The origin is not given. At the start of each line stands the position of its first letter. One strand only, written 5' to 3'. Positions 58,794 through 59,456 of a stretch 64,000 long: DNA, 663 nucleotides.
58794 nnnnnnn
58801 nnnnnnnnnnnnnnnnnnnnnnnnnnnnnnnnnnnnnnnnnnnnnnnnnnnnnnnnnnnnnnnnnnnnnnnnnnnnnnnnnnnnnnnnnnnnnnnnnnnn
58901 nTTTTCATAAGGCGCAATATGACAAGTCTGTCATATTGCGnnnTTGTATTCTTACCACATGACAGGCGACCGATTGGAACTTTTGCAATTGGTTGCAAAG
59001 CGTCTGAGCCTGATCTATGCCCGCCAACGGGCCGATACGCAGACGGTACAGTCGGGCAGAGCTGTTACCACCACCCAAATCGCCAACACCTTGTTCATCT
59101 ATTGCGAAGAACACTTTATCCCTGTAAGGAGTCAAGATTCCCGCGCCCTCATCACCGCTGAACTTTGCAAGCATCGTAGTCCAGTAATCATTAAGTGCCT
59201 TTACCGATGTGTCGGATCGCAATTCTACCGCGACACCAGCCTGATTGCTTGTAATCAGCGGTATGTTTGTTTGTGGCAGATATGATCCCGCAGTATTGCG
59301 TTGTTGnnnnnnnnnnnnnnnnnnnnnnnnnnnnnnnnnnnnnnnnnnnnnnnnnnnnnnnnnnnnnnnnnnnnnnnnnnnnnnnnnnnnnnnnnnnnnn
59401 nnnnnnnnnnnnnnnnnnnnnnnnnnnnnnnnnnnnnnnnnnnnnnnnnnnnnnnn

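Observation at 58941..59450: VirB9-like protein ends in a Met/Gln-rich linker and a SPOR-like peptidoglycan-binding domain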

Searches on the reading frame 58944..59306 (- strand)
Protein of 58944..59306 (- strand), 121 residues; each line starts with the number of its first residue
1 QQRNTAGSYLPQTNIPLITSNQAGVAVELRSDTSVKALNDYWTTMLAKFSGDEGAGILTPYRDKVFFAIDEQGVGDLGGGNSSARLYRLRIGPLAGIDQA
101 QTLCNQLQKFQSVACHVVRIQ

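Call 15: search_solved_structures(query=A1, max_evalue=10, show_alignments=3)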
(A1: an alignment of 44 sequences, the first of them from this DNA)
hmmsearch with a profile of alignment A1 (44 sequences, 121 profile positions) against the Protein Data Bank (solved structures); distinct sequences matched with E-value up to 10: 5.
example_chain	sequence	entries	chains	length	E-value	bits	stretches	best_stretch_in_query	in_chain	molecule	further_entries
6vbq_H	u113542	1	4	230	0.24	15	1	22-117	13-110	DH822 heavy chain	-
8dtr_A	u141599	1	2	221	0.87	13.2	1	22-110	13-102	COV30-14 heavy chain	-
3rrs_A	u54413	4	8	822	1.3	12.7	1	30-56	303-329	Cellobiose phosphorylase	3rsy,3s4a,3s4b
3s4c_A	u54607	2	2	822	1.3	12.7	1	30-56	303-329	Lactose Phosphorylase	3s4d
6vz6_A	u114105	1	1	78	1.5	12.4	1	37-69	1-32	Cytochrome b5-domain protein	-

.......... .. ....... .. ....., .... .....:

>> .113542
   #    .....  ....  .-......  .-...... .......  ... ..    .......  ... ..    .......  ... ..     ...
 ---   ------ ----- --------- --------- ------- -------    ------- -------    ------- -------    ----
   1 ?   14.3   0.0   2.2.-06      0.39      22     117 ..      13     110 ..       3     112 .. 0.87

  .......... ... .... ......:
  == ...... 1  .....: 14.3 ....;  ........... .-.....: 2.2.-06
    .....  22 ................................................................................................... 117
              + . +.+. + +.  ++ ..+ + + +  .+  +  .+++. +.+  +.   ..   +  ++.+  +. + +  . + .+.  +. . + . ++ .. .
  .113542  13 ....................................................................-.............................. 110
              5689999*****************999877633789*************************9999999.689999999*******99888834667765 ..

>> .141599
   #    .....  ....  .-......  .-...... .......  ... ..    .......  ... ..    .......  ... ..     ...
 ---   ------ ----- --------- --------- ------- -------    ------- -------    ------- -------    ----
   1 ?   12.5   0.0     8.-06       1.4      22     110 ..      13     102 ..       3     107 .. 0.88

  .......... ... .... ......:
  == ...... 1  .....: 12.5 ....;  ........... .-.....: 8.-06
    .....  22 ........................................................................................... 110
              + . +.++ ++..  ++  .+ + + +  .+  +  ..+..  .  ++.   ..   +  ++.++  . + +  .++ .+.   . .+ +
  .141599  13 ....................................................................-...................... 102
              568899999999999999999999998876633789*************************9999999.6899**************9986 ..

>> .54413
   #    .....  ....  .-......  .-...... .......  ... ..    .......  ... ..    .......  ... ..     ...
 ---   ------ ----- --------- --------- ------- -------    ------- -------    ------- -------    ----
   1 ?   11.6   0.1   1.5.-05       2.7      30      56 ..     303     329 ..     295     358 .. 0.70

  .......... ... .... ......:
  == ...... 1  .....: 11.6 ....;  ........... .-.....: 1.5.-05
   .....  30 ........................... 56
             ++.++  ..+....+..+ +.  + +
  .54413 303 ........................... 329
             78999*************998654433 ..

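Call 16: search_protein_families(library=pfam, alignment_id=A1, max_evalue=1)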
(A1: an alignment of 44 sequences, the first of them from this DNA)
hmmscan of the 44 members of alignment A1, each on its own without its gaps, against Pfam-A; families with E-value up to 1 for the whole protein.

A. member 1, seq(121 aa): 2 families
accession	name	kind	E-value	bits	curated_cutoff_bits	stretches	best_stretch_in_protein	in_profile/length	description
PF05036.18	SPOR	-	8.7e-05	23.2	21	1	85-118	42-75/76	SPOR domain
PF05778.17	Apo-CIII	-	0.07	13.2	34.1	1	33-51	44-62/69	Apolipoprotein CIII (Apo-CIII)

B. families by the number of members that match (of 44 scanned): 4 families
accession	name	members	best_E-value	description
PF05036.18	SPOR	44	3.7e-07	SPOR domain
PF05778.17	Apo-CIII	21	0.045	Apolipoprotein CIII (Apo-CIII)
PF13537.11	GATase_7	3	0.016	Glutamine amidotransferase domain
PF19543.5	GH123_N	1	0.087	Glycoside hydrolase 123, N-terminal domain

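Call 24: predict_structure(alignment_id=A1)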
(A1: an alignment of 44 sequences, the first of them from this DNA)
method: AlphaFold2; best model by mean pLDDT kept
length: 121 residues; sequences in the alignment: 44
mean_pLDDT: 68.6   pTM: 0.58
mean pLDDT of the five models: 68.6, 61.1, 60.9, 59.9, 58.0
residues with pLDDT >= 90: 0; 70-90: 72; 50-70: 21; < 50: 28
segments of 3 or more residues with pLDDT < 50: 1-8, 13-21, 73-81
pLDDT, mean of each block of 10 residues (from residue 1): 39 48 74 81 80 70 76 47 68 82 81 77 63
secondary structure, 60 per line:
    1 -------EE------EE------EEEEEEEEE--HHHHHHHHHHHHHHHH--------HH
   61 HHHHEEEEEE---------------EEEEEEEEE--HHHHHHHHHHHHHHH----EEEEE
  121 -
elements in order: E24-32 H35-50 H59-64 E65-70 E86-94 H97-111 E116-120

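Call 27: fold_search(model_id=the predicted structure, library=pdb)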
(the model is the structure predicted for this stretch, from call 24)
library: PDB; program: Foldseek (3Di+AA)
matches with E <= 10: 849; with E <= 0.001: 0
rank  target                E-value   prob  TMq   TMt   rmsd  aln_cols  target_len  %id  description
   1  6ztg_MODEL_1_A        3.9e-03  0.99  0.43  0.29  11.5       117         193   12  Spor protein DedD (released 2020-11-11)
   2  6i09_A                6.5e-03  1.00  0.46  0.67   3.6        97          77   15  Crystal structure of RlpA SPOR domain from Pseudomonas aeruginosa in complex with denuded glycan obtained by soaking (released 2019-11-13)
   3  6i05                  1.2e-02  1.00  0.45  0.67   4.2        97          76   15  Crystal structure of RlpA SPOR domain from Pseudomonas aeruginosa (released 2019-11-13)
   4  2ftr_A                2.2e-02  0.47  0.27  0.29   7.4       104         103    9  Crystal structure of an ethyl tert-butyl ether d (ethd) family protein (bh0200) from bacillus halodurans c-125 at 1.40 (released 2006-02-07)
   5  5b0f_A                3.9e-02  0.44  0.31  0.35   6.9       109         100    6  Polyketide cyclase OAC from Cannabis sativa, Y72F mutant (released 2016-01-27)
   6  6zu5_SU0              4.8e-02  0.57  0.32  0.36  10.0       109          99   14  Structure of the Paranosema locustae ribosome in complex with Lso2 (released 2020-11-04)
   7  5o5j_F                5.1e-02  0.66  0.35  0.41   7.5       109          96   10  Structure of the 30S small ribosomal subunit from Mycobacterium smegmatis (released 2017-07-12)
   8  8uf0_B                5.8e-02  0.51  0.33  0.24   7.0       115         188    8  T33-ml23 - Designed Tetrahedral Protein Cage Using Machine Learning Algorithms (released 2023-11-15)
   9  9kzx_SU               5.8e-02  0.38  0.29  0.34  10.5       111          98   11  Cryo-EM structure of the HCV IRES-dependently initiated CMV-stalled 80S ribosome (rotated state) in complexed with eI (released 2025-12-03)
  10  7r30_C                5.8e-02  0.38  0.27  0.30   7.5       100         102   14  Carbon regulatory PII-like protein SbtB from Synechocystis sp. 6803 in complex with ADP and AMP resulting from ADP soa (released 2023-02-15)
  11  6y57_SU               6.2e-02  0.41  0.30  0.35  10.8       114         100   10  Structure of human ribosome in hybrid-PRE state (released 2020-04-15)
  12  2ftr_B                6.2e-02  0.35  0.27  0.30   7.4       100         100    9  Crystal structure of an ethyl tert-butyl ether d (ethd) family protein (bh0200) from bacillus halodurans c-125 at 1.40 (released 2006-02-07)
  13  5xzt_D                6.2e-02  0.28  0.28  0.31   7.2       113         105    9  C-terminal peptide depleted mutant of hydroxynitrile lyase from Passiflora edulis (PeHNL) (released 2017-11-22)
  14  7a0s_J                6.2e-02  0.28  0.28  0.26  11.0       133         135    8  50S Deinococcus radiodurans ribosome bounded with mycinamicin I (released 2021-08-18)
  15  5o3p_C                6.6e-02  0.38  0.26  0.30   6.9        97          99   13  Carbon regulatory PII-like protein SbtB from Synechocystis sp. 6803 in Apo state, trigonal crystal form (released 2018-05-16)
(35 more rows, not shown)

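Call 28: search_protein_representatives(alignment_id=A1)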
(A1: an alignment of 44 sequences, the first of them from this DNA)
Query: 44 sequences, 121 profile positions. Proteins with E-value up to 0.001 (for the whole library): 52; up to 1e-10: 13; up to 1e-30: 5. The best 52 are listed.
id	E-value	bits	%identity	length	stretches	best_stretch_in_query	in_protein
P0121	1.3e-61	222.5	-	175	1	1-121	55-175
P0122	1.4e-59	216.0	-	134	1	1-121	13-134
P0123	4.1e-53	195.1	-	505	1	2-121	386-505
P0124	7.9e-52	190.9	-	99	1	23-121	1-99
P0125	1.7e-51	189.9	-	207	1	2-121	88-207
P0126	2.4e-29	118.4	-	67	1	56-121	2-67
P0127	1.1e-24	103.3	-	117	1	60-121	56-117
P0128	6.4e-23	97.6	-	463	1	2-118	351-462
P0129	4.2e-22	95.0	-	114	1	62-121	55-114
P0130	1.3e-19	86.9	-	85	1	1-50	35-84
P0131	6.7e-14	68.5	-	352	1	4-121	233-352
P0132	1.2e-12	64.5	-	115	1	3-121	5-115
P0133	7.9e-12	61.8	-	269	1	4-121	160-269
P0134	1.5e-09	54.4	-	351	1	6-121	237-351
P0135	5.5e-09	52.6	-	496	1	6-118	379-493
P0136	2.5e-08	50.5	-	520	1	6-121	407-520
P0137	8.2e-08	48.8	-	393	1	5-121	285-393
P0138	8.8e-08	48.7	-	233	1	6-120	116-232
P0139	8.6e-07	45.5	-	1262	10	71-120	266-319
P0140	1.3e-06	45.0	-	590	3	86-117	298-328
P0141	1.4e-06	44.9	-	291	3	86-119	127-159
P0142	1.5e-06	44.7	-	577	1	11-121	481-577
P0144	5.2e-06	43.0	-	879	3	84-118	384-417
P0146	1.1e-05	42.0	-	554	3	40-119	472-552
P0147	1.3e-05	41.8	-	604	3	71-118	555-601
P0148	2.2e-05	41.0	-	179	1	18-121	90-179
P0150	4.0e-05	40.2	-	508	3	34-117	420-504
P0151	4.4e-05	40.0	-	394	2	34-119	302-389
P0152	4.6e-05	40.0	-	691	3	32-118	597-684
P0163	2.8e-04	37.4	-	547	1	18-121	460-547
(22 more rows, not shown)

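Call 29: search_protein_families(library=pfam, proteins=[P0128, P0131, P0133, P0134, P0135, P0136, P0137, P0138, P0142, P0163], max_evalue=0.1)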
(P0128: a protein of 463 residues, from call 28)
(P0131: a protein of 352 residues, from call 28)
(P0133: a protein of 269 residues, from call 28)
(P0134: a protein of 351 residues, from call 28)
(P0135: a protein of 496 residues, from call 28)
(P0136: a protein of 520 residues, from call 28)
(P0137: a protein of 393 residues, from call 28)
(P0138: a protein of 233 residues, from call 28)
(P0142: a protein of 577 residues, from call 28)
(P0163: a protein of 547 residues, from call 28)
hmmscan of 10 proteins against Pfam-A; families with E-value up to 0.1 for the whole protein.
P0128 (463 aa): 2 families
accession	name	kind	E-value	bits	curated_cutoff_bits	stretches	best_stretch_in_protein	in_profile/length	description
PF03524.21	CagX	-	1.1e-17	64.9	34.2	1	55-296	4-197/198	Conjugal transfer protein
PF05036.18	SPOR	-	0.00018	22.2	21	1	422-453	35-69/76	SPOR domain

P0131 (352 aa): 2 families
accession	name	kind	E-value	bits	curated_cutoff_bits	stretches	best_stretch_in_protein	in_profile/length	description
PF03524.21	CagX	-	4.1e-06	27.2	34.2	1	47-131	123-197/198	Conjugal transfer protein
PF05036.18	SPOR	-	0.00082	20.1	21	1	314-350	39-76/76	SPOR domain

P0133 (269 aa): 1 family
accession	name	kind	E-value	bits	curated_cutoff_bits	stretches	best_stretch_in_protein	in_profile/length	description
PF05036.18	SPOR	-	5.7e-06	27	21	1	231-267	39-76/76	SPOR domain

P0134 (351 aa): 1 family
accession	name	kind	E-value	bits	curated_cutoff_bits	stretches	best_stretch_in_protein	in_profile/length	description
PF03524.21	CagX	-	2.6e-09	37.6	34.2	1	9-173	76-197/198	Conjugal transfer protein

P0135 (496 aa): 1 family
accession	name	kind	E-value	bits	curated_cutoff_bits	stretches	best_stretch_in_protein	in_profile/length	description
PF03524.21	CagX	-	1.7e-14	54.6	34.2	1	56-287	5-197/198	Conjugal transfer protein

P0136 (520 aa): 2 families
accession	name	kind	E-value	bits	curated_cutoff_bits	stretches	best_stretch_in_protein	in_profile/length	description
PF03524.21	CagX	-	3.8e-17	63.2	34.2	1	61-311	5-197/198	Conjugal transfer protein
PF05036.18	SPOR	-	0.049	14.4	21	1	478-517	35-75/76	SPOR domain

P0137 (393 aa): 2 families
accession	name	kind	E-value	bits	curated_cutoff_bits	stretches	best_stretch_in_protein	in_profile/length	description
PF03524.21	CagX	-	1.4e-07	32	34.2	1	2-186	65-196/198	Conjugal transfer protein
PF05036.18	SPOR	-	3.5e-06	27.7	21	1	355-391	39-76/76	SPOR domain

P0138 (233 aa): 0 families

P0142 (577 aa): 2 families
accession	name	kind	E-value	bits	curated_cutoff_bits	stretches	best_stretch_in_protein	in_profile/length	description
PF03524.21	CagX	-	1.6e-12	48.1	34.2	1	84-348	4-195/198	Conjugal transfer protein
PF05036.18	SPOR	-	0.00026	21.7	21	1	531-575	34-76/76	SPOR domain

P0163 (547 aa): 2 families
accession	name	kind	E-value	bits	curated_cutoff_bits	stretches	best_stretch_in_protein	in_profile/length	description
PF03524.21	CagX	-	2.2e-14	54.2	34.2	1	81-346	4-196/198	Conjugal transfer protein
PF05036.18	SPOR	-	0.006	17.3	21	1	506-545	36-76/76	SPOR domain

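Call 30: list_cluster_members(proteins=[P0128, P0131, P0133, P0134, P0135, P0136, P0137, P0138, P0142, P0163])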
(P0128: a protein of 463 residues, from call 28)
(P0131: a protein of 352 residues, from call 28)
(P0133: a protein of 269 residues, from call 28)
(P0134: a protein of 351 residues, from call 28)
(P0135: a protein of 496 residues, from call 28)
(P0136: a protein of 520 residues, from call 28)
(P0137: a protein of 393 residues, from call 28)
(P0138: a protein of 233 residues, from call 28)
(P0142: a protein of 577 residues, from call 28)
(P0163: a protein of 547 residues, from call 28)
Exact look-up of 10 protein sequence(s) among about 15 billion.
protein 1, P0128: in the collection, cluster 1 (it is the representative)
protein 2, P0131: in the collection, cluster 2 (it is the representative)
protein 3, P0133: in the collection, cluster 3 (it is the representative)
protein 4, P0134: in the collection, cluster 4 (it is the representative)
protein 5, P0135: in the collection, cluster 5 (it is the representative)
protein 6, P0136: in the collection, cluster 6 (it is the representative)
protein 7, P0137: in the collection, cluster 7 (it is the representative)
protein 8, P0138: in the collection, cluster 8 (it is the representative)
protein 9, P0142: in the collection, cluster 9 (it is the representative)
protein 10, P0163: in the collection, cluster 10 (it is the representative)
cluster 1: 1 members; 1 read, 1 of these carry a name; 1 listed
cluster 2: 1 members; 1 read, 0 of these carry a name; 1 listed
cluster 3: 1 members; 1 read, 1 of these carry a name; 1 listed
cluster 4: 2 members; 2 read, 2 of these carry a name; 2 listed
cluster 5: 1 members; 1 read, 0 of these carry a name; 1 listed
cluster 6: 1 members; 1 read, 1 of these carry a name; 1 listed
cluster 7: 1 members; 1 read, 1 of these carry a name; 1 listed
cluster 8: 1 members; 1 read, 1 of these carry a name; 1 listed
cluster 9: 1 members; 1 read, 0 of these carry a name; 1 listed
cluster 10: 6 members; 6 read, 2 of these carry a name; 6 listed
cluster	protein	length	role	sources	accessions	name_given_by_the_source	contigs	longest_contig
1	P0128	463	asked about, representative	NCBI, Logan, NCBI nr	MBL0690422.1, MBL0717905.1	MAG: TrbG/VirB9 family P-type conjugative transfer protein [Alphaproteobacteria bacterium] | TrbG/VirB9 family P-type conjugative transfer protein [Alphaproteobacteria bacterium]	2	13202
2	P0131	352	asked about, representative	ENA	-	-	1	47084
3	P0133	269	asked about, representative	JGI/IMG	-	hypothetical protein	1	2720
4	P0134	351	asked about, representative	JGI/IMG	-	hypothetical protein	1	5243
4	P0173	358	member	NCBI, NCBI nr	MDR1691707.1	MAG: TrbG/VirB9 family P-type conjugative transfer protein, partial [Rickettsiales ... | TrbG/VirB9 family P-type conjugative transfer protein [Rickettsiales bacterium]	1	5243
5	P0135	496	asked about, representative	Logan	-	-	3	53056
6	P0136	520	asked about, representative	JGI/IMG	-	hypothetical protein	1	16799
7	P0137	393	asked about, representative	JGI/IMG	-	hypothetical protein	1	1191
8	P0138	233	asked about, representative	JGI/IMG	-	hypothetical protein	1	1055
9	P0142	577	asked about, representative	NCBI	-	-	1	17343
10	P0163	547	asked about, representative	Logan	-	-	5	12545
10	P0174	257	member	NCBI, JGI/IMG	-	hypothetical protein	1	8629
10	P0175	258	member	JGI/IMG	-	hypothetical protein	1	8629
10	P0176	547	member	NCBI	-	-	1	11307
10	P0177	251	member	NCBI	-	-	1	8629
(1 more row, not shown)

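Call 31: search_protein_families(library=pfam, proteins=[P0139, P0140, P0141, P0144, P0146, P0147, P0150, P0151, P0152, P0148], max_evalue=0.01)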
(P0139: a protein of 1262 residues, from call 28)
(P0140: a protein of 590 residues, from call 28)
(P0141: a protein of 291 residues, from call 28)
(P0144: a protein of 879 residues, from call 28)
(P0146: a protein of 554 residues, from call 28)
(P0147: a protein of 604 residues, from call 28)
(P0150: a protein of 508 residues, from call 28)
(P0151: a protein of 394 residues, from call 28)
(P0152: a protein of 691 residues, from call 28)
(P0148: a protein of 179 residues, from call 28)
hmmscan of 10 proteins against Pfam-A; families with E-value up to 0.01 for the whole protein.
P0139 (1262 aa): 7 families
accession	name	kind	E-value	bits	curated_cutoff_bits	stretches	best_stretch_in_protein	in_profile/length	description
PF23247.1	LRR_RPS2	-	2.2e-148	489.7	27.9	13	215-339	26-159/160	Plant disease resistance protein RPS2-like, leucine-rich repeats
PF13855.12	LRR_8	-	3e-16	59.4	27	0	978-1035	2-58/61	Leucine rich repeat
PF12799.13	LRR_4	-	2.4e-13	50.3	27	0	305-345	2-39/44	Leucine Rich repeats (2 copies)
PF23952.1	LRR_EndoS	-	1.3e-11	45.2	27.9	0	539-582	43-88/116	Endo-beta-N-acetylglucosaminidase EndoS LRR domain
PF13767.11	DUF4168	-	1.3e-06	29.7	25.8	0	416-433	51-68/95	Domain of unknown function (DUF4168)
PF00560.39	LRR_1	-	0.00058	19.9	20.6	0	305-326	1-22/23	Leucine Rich Repeat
PF13662.12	Toprim_4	-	0.0015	19.1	25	0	330-357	38-65/85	Toprim domain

P0140 (590 aa): 9 families
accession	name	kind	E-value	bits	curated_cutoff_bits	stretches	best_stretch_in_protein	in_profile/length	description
PF05036.18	SPOR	-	4.9e-34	116.9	21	3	508-586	3-74/76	SPOR domain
PF14559.12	TPR_19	-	4.2e-15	56.3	25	2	170-219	4-53/68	Tetratricopeptide repeat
PF13432.12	TPR_16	-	1.2e-11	45.3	32.7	3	127-191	4-65/65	Tetratricopeptide repeat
PF13428.12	TPR_14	-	1.9e-09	37.7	23.5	1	53-91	5-43/44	Tetratricopeptide repeat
PF13424.12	TPR_12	-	2.8e-06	27.9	30.1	2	121-185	4-73/77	Tetratricopeptide repeat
PF07719.23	TPR_2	-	7.3e-06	26.2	27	0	161-190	5-34/34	Tetratricopeptide repeat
PF13174.12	TPR_6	-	0.0011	19.9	26.3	0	53-82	4-33/33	Tetratricopeptide repeat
PF13181.12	TPR_8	-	0.0015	19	25.7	0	163-190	7-34/34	Tetratricopeptide repeat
PF24575.1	TPR_Slam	-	0.0035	18.2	35.2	0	162-211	52-101/104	Surface lipoprotein assembly modifier, N-terminal TPR repeats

P0141 (291 aa): 3 families
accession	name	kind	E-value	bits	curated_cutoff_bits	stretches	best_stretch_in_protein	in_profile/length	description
PF05036.18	SPOR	-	4.8e-26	91.3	21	3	195-273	4-75/76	SPOR domain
PF24567.1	ANKLE2_3rd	-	0.0017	19.5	27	0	124-170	43-87/101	ANKLE2 third alpha/beta domain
PF17511.7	Mobilization_B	-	0.0018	19.1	27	0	193-251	44-101/136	Mobilization protein B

P0144 (879 aa): 8 families
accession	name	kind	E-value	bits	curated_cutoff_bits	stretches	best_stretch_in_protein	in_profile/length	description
PF12796.13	Ank_2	-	5.9e-28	97.7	27.3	2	33-122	4-90/90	Ankyrin repeats (3 copies)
PF00023.36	Ank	-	1.8e-26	91.1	21.1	3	92-123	2-33/33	Ankyrin repeat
PF05036.18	SPOR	-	8.3e-23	81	21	1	337-418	2-76/76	SPOR domain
PF13637.12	Ank_4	-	1.7e-22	79.4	22.7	3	76-112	14-50/50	Ankyrin repeats (many copies)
PF13606.12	Ank_3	-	5.1e-19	66.5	22.3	1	92-119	2-29/30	Ankyrin repeat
PF13857.12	Ank_5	-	1.4e-18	67.2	27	3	85-129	9-53/56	Ankyrin repeats (many copies)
PF24521.3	Ank_KRIT1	-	9.2e-10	38.9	80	1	30-113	22-106/149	KRIT1 ankyrin-repeats domain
PF23745.1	ANK_LRRK2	-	0.0061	16.9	27.5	0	58-115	30-87/130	LRRK2 ANK repeat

P0146 (554 aa): 1 family
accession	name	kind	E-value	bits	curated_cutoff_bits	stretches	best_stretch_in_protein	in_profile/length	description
PF05036.18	SPOR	-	9.3e-28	96.8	21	2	472-552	4-76/76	SPOR domain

P0147 (604 aa): 1 family
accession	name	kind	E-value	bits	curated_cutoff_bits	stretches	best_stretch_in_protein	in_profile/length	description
PF05036.18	SPOR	-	6.4e-27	94.1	21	2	522-601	4-75/76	SPOR domain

P0150 (508 aa): 2 families
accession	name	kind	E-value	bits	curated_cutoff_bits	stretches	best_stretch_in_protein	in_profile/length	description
PF05036.18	SPOR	-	9.3e-30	103.2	21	2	424-504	2-74/76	SPOR domain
PF13773.12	DUF4170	-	0.0037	17.6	25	0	431-448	27-44/60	Domain of unknown function (DUF4170)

P0151 (394 aa): 1 family
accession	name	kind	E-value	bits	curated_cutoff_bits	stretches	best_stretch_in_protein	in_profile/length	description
PF05036.18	SPOR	-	4.2e-23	81.9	21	2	306-389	2-76/76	SPOR domain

P0152 (691 aa): 1 family
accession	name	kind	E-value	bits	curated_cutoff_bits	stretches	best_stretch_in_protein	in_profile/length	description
PF05036.18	SPOR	-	1.3e-27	96.4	21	2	604-684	3-75/76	SPOR domain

P0148 (179 aa): 1 family
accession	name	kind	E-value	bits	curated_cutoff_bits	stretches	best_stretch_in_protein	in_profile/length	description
PF05036.18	SPOR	-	1.3e-05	25.8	21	1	97-177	5-76/76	SPOR domain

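Call 49: find_encoding_contigs(protein=P0142, flank=10000, max_places=1)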
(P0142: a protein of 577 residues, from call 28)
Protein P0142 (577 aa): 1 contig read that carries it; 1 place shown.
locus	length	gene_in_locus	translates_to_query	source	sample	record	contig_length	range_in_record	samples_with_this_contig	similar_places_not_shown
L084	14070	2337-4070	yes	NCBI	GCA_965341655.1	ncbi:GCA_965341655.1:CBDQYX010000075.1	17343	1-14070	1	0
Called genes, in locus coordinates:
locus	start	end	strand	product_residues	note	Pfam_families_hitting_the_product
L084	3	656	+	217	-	?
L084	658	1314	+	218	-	PF04335:VirB8 (weak)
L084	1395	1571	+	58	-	-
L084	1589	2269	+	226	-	PF04335:VirB8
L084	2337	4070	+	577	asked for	PF03524:CagX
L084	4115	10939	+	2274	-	PF12396:DUF3659 (faint), PF21784:Bflower (faint), PF21785:Bflower_2, PF03743:TrbI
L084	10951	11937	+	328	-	PF00437:T2SSE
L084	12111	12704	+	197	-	-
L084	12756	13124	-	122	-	PF01245:Ribosomal_L19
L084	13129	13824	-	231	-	PF01746:tRNA_m1G_MT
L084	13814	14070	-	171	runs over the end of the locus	PF01782:RimM, PF24986:PRC_RimM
